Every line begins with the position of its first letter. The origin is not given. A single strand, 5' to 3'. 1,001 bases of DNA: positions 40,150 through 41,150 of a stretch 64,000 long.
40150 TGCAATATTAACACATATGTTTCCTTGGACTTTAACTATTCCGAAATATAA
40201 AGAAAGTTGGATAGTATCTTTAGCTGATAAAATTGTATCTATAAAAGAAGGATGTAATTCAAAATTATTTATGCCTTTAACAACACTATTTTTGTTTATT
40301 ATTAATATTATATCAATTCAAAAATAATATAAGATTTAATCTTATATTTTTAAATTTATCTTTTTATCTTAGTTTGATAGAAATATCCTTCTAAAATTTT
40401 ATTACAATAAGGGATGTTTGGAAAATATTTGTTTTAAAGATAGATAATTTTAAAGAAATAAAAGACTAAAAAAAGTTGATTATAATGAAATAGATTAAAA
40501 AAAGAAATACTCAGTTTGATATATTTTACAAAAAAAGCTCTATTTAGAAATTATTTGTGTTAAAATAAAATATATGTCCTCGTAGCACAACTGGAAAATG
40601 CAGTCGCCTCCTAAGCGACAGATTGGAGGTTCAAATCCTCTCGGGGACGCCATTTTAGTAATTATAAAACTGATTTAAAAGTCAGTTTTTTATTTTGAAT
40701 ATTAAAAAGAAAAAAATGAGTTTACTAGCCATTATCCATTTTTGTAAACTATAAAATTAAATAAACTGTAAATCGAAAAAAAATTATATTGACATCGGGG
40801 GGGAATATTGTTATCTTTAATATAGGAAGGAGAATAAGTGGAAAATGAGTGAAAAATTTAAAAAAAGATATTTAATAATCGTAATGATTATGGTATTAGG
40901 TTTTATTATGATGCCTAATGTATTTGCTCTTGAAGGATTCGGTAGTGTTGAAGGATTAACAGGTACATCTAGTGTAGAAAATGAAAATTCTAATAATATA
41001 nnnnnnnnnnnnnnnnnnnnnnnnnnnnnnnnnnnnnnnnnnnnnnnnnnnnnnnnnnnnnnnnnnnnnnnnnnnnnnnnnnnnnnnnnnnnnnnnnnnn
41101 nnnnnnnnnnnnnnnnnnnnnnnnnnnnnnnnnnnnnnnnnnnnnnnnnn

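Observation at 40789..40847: Second poly-G tract (G7) in the promoter spacer of another surface-protein gene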

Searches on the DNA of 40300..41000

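Call 64: search_rna_families(source=window, start=40300, end=41000, threshold=evalue, max_evalue=1)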
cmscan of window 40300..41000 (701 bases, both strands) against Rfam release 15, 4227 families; matches with E-value up to 1: 5.
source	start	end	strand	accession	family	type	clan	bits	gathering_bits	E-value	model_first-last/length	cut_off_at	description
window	40576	40649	+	RF00005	tRNA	Gene; tRNA;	CL00001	58.5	29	5.1e-12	1-71/71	no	tRNA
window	40616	40748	-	RF02194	HPnc0260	Gene; antisense;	-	29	59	0.79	1-156/156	no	Bacterial antisense RNA HPnc0260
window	40576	40650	-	RF04354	Plastid-ycf2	Cis-reg;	-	20.8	65.7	0.13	1-75/75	no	Plastid-ycf2 5UTR RNA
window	40492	40519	+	RF02925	6A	Gene; sRNA;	-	19.4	41.2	0.78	1-52/52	no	6A RNA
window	40904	40995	+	RF01177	snR67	Gene; snRNA; snoRNA; CD-box;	CL00053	17.5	55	0.51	1-83/83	no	Small nucleolar RNA snR67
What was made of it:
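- Rfam finds no known leader element (call 64).
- Tried and rejected: Rfam: It finds only the tRNA (call 64).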
